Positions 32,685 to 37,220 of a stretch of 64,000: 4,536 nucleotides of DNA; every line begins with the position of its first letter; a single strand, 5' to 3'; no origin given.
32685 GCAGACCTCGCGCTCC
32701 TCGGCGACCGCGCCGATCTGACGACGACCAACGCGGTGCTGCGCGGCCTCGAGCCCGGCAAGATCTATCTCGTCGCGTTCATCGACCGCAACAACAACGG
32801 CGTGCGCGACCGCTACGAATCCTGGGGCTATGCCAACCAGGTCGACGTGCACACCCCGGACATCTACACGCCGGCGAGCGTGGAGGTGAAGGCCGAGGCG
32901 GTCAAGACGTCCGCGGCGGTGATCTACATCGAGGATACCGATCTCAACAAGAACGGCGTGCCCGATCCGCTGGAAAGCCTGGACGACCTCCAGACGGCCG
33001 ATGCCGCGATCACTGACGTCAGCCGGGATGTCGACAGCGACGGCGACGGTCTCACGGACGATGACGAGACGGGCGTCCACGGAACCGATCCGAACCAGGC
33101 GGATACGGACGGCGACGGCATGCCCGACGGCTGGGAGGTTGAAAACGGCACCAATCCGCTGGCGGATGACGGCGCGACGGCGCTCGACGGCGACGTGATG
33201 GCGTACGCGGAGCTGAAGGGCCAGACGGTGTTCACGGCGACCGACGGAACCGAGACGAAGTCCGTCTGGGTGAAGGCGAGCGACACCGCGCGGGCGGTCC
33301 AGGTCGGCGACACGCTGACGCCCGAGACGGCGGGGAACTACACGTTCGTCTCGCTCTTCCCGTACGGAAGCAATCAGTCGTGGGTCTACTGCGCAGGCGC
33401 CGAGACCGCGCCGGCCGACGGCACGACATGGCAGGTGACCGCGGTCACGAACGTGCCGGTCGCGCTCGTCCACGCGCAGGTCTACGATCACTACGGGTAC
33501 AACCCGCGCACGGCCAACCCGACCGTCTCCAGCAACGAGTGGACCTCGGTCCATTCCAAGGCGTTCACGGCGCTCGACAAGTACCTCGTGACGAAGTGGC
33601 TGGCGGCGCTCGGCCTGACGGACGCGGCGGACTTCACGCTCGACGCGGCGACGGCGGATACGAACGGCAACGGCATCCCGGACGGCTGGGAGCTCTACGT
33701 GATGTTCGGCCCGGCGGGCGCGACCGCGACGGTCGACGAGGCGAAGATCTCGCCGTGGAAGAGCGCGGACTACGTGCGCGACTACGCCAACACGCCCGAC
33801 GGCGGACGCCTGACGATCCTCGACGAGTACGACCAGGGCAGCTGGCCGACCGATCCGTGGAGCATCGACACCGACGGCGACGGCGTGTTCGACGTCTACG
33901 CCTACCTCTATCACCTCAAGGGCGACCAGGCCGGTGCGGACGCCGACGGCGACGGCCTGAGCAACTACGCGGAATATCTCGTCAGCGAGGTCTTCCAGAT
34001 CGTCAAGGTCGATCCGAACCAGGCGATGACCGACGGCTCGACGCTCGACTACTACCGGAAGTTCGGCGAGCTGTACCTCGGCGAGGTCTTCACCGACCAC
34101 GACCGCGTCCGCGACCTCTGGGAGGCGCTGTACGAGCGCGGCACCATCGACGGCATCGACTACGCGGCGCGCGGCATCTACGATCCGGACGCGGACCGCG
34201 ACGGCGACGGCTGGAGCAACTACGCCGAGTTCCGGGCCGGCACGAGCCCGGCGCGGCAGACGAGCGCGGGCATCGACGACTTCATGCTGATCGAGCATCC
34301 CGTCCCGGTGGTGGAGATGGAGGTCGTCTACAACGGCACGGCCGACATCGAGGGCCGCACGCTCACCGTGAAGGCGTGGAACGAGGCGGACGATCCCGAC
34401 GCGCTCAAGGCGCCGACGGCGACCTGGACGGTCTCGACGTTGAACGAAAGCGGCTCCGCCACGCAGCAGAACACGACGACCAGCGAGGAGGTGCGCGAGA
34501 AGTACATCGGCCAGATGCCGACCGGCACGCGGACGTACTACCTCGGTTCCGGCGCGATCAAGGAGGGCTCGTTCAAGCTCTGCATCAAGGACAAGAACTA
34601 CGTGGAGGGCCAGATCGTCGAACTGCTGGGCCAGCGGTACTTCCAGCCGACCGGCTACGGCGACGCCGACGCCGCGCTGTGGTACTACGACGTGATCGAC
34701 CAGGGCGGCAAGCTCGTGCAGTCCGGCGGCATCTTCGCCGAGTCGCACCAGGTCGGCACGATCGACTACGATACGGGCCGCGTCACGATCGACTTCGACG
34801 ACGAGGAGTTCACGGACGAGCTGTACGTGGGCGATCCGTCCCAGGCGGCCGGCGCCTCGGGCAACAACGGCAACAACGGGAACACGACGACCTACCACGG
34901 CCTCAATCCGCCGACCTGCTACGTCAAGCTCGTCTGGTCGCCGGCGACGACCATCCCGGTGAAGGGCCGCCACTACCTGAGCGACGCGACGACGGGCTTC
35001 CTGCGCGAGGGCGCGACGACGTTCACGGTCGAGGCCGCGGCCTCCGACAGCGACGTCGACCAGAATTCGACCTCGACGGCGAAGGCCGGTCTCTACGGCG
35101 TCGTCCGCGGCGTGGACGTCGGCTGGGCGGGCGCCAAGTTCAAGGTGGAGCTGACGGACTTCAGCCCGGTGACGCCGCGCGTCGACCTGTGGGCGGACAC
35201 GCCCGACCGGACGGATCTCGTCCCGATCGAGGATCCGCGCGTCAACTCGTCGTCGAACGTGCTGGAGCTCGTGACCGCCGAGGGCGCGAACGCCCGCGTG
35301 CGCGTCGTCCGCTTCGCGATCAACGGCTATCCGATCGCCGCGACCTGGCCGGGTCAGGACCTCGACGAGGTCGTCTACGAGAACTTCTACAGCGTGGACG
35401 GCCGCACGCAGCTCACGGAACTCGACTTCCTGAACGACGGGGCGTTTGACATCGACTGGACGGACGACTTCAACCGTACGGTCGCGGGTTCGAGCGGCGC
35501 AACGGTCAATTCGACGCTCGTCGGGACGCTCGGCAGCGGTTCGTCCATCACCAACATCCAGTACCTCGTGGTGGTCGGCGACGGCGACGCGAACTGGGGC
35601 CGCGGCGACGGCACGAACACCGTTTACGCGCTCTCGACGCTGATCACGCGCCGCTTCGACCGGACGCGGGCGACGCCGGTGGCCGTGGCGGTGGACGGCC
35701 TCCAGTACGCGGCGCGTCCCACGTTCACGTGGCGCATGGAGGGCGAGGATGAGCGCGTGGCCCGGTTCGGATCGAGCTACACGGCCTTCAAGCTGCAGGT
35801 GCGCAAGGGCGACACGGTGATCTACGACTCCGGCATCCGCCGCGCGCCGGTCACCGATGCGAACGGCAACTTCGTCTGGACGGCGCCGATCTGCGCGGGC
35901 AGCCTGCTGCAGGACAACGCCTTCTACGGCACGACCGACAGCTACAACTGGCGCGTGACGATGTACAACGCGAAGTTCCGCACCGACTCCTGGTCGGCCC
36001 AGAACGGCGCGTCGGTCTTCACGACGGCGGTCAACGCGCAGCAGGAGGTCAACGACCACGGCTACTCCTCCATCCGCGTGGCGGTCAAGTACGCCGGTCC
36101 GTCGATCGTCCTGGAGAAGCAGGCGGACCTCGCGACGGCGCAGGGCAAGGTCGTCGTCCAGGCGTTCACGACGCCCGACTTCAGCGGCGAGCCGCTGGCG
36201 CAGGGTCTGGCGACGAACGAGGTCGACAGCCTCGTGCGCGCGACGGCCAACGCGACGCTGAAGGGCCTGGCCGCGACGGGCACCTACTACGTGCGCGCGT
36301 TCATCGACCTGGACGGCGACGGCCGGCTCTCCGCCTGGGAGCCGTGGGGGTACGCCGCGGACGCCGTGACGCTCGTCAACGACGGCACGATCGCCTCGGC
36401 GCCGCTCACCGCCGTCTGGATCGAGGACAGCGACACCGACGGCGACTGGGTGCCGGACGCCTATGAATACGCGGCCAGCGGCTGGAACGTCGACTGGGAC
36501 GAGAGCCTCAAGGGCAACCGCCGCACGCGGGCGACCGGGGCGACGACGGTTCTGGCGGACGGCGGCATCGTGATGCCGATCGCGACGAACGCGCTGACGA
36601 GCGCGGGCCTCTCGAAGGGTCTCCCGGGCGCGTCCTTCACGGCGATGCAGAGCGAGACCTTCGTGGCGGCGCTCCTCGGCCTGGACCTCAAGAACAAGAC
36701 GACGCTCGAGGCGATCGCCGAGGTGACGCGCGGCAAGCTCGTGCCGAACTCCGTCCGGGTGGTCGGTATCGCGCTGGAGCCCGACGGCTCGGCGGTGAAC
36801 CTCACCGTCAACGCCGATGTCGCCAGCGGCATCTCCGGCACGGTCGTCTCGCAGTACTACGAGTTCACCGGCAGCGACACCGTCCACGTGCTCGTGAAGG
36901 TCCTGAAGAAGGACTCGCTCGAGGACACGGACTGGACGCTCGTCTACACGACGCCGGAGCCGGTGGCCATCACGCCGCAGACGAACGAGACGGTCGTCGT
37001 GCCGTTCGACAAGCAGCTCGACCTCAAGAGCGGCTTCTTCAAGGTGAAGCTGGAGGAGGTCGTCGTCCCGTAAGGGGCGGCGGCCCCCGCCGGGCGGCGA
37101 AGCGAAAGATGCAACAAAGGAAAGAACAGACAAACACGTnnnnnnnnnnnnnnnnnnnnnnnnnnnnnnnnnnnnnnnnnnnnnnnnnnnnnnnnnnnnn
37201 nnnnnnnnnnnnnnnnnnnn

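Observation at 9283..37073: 27.7-kb operon: two giant secreted proteins bridged by a small coiled-coil lipoprotein, no recognisable exporter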

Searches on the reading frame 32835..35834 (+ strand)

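Call 9: search_protein_families(library=pfam, proteins=[window:32835-35834:+], max_evalue=0.01)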
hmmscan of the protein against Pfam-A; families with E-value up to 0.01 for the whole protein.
window:32835-35834:+ (1000 aa): 1 family
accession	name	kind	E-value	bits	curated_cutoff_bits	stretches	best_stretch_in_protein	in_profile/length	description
PF18884.5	TSP3_bac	-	9.7e-16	57.7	25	2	90-109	1-20/22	Bacterial TSP3 repeat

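Call 16: search_protein_families(library=ncbifam, proteins=[window:32835-35834:+], max_evalue=0.01)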
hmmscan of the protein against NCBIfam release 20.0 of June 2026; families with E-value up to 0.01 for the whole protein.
window:32835-35834:+ (1000 aa): 2 families
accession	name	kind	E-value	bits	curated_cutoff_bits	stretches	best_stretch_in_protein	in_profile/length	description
NF033765.2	gliding_CglD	equivalog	1.3e-10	39.8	400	1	34-120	239-320/1124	adventurous gliding motility lipoprotein CglD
NF047639.1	throspo3_MtsD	equivalog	1.9e-05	23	800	1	57-128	450-522/651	cell-cell cohesion protein MtsD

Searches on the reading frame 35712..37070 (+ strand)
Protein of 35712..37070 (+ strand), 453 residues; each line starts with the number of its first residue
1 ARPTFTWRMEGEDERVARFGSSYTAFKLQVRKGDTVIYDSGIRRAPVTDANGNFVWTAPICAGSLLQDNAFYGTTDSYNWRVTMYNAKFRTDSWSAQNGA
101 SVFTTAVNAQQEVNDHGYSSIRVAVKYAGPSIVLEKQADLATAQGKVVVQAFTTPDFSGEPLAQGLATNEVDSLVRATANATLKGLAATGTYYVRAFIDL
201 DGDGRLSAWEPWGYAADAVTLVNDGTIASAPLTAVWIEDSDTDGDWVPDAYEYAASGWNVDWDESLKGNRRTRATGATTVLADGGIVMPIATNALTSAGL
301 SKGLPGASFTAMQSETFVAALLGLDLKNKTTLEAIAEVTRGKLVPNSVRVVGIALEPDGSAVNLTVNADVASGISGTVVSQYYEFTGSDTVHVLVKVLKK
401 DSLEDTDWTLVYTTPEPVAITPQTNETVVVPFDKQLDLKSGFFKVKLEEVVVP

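Call 9: search_protein_families(library=pfam, proteins=[window:35715-37070:+], max_evalue=0.01)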
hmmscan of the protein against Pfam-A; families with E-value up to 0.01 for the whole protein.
window:35715-37070:+ (452 aa): 0 families

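Call 16: search_protein_families(library=ncbifam, proteins=[window:35715-37070:+], max_evalue=0.01)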
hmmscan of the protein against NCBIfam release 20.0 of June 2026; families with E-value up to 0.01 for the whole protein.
window:35715-37070:+ (452 aa): 0 families

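Call 80: find_related_loci(query=window:35715-37070:+, collection=metagenome_contigs, flank=10000)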
Query window:35715-37070:+ (452 aa) in metagenome_contigs; peptide patterns used: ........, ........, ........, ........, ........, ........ (x = any residue, [..] = any of these).
73 stretches matched a pattern; 7 encode a relative of the query (tblastn E <= 1e-3); 6 distinct loci.
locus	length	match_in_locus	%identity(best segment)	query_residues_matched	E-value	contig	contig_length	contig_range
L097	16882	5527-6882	96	1-452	0e+0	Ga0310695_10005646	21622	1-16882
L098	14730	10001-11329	47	1-448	9e-128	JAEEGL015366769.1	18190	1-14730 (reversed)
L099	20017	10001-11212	24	79-446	8e-15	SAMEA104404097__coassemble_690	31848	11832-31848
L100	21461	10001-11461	25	36-446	3e-12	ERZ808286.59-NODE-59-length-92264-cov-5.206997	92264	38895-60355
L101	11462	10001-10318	35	165-260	4e-11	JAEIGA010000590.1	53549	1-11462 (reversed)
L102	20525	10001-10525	26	120-255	2e-8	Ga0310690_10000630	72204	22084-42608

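Call 89: search_protein_families(library=pfam, proteins=[window:35712-37070:+], max_evalue=5)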
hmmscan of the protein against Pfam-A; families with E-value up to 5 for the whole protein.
window:35712-37070:+ (453 aa): 3 families
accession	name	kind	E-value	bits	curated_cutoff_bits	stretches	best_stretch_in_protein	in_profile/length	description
PF19847.4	DUF6322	-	0.022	15.7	30.6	1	250-339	11-89/100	Family of unknown function (DUF6322)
PF09912.14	DUF2141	-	0.023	15.1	24.4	1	140-218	6-88/112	Uncharacterized protein conserved in bacteria (DUF2141)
PF18413.7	Neuraminidase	-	0.026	14.7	25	1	74-114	101-138/171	Neuraminidase-like domain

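Call 90: search_protein_families(library=pfam, proteins=[L102:11383-12513:+, L102:12517-12972:+, L102:12977-14155:+, L099:11868-12695:+, L099:15383-16750:+, L099:17080-18525:+, L099:18541-19965:+, L100:15946-17145:+, L099:13406-14173:-, L100:17856-18647:-], max_evalue=0.001)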
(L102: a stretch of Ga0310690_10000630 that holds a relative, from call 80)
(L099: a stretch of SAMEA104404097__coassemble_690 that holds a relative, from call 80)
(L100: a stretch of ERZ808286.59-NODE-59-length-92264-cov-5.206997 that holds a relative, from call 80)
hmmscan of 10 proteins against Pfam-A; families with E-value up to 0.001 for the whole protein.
L102:11383-12513:+ (376 aa): 0 families

L102:12517-12972:+ (151 aa): 0 families

L102:12977-14155:+ (392 aa): 1 family
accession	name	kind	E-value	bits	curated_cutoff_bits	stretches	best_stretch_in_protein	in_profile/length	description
PF02684.21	LpxB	-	2.8e-84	283.6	22.6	1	15-373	1-358/374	Lipid-A-disaccharide synthetase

L099:11868-12695:+ (275 aa): 1 family
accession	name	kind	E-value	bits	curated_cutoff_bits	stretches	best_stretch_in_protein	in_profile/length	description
PF02811.25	PHP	-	4.8e-10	40.5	26.4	1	3-111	1-71/164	PHP domain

L099:15383-16750:+ (455 aa): 2 families
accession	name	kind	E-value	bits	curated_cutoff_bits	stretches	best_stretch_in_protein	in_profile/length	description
PF00206.25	Lyase_1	-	5.6e-50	170.9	27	1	17-312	1-305/312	Lyase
PF08328.16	ASL_C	-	4e-47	159.5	35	1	331-445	1-115/115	Adenylosuccinate lyase C-terminal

L099:17080-18525:+ (481 aa): 1 family
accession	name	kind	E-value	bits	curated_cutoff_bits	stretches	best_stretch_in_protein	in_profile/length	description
PF01425.27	Amidase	-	5.5e-141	471.1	27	1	24-469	1-444/445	Amidase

L099:18541-19965:+ (474 aa): 2 families
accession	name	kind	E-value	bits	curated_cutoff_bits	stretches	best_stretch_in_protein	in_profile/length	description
PF02934.20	GatB_N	-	1.1e-110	369.6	23.4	1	5-286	1-276/277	GatB/GatE catalytic domain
PF02637.23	GatB_Yqey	-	2.8e-49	167.2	27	1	326-473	1-148/148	GatB domain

L100:15946-17145:+ (399 aa): 0 families

L099:13406-14173:- (255 aa): 0 families

L100:17856-18647:- (263 aa): 0 families

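Call 117: search_protein_families(library=ncbifam, proteins=[L099:10796-11245:+, L100:11042-11491:+, L102:10733-11182:+], max_evalue=10)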
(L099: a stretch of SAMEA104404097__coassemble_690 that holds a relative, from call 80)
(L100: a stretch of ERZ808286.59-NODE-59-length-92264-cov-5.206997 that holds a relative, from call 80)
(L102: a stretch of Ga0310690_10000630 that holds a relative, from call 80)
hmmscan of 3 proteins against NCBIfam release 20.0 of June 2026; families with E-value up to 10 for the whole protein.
L099:10796-11245:+ (150 aa): 1 family
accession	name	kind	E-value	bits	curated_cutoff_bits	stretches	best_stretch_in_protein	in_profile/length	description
NF011812.0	PRK15284.1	subfamily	0.028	12.1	972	1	33-100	399-459/881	outer membrane usher protein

L100:11042-11491:+ (150 aa): 1 family
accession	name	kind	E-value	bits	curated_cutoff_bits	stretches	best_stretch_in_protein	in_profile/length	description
TIGR04374.1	small_w_EgtBD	hypoth_equivalog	0.048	13.8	70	1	89-126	23-59/73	hercynine metabolism small protein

L102:10733-11182:+ (150 aa): 0 families

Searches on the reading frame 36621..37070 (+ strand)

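Call 117: search_protein_families(library=ncbifam, proteins=[window:36621-37070:+], max_evalue=10)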
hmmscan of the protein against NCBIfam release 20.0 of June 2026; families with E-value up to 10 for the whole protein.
window:36621-37070:+ (150 aa): 1 family
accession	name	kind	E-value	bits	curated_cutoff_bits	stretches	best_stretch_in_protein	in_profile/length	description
NF009605.0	PRK13059.1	equivalog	0.047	12.6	313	1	58-128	202-267/295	putative lipid kinase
